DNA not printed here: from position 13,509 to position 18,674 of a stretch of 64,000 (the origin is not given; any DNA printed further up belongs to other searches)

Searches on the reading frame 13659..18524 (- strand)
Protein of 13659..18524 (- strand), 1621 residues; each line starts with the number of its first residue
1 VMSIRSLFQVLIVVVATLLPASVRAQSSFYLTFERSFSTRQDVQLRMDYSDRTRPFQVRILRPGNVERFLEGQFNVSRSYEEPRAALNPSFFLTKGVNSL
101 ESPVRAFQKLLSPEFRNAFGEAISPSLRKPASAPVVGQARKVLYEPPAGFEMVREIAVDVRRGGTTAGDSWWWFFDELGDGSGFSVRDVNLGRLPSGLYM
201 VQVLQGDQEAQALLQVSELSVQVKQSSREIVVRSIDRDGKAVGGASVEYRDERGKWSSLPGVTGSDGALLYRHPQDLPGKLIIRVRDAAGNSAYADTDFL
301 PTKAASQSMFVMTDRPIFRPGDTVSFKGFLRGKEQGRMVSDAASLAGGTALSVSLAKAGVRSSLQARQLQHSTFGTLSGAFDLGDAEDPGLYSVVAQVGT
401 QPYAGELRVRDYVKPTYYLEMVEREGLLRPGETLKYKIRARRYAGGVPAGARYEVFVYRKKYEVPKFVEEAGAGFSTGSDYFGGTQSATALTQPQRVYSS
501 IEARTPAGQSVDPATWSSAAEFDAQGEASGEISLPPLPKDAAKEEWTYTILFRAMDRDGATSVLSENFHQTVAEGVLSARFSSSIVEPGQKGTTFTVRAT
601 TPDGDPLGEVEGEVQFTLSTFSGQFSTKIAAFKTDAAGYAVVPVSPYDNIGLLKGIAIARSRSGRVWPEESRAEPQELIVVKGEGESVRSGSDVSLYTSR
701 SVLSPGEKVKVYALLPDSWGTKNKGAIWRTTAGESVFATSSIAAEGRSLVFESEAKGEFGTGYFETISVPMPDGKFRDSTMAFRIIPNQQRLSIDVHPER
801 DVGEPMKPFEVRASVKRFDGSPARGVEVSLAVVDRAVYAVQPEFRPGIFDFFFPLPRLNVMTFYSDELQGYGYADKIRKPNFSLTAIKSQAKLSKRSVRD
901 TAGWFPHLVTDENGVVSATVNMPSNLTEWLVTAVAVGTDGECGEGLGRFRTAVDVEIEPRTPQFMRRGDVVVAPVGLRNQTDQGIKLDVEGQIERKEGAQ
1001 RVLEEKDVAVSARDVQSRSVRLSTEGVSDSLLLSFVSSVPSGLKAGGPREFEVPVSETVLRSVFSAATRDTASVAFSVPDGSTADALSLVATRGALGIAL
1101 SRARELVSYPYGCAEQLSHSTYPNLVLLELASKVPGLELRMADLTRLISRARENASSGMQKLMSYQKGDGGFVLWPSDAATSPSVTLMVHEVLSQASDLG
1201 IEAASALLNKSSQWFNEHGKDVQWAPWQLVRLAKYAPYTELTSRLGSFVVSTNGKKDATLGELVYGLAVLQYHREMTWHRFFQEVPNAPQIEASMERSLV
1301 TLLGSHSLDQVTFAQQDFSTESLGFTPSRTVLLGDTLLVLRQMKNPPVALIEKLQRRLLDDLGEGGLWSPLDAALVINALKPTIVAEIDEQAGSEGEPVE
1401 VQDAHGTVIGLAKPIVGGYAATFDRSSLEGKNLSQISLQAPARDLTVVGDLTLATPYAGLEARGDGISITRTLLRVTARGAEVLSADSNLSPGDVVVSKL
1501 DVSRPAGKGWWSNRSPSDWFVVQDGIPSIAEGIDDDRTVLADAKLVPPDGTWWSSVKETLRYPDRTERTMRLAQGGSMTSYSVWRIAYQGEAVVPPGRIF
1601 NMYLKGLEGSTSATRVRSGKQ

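Call 9: search_protein_families(library=pfam, proteins=[window:13659-18524:-], max_evalue=0.001)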
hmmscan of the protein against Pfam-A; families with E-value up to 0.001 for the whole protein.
window:13659-18524:- (1621 aa): 6 families
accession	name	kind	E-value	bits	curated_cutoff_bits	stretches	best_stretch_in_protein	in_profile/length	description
PF01835.25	MG2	-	1.2e-16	61.3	32.8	1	309-404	2-91/96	MG2 domain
PF00207.28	A2M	-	6.2e-13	48.8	21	1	902-990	2-91/92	Alpha-2-macroglobulin family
PF07678.20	TED_complement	-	1.3e-06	28.1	22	1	1100-1218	12-126/312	A-macroglobulin TED domain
PF17973.7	bMG10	-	4.3e-06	27.4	26.2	1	1466-1603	1-128/131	Bacterial Alpha-2-macroglobulin MG10 domain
PF17789.7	MG4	-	0.0006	20.4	24.7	0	808-832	15-39/95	Macroglobulin domain MG4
PF02369.22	Big_1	-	0.0006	20.3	34.9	0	226-296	17-89/93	Bacterial Ig-like domain (group 1)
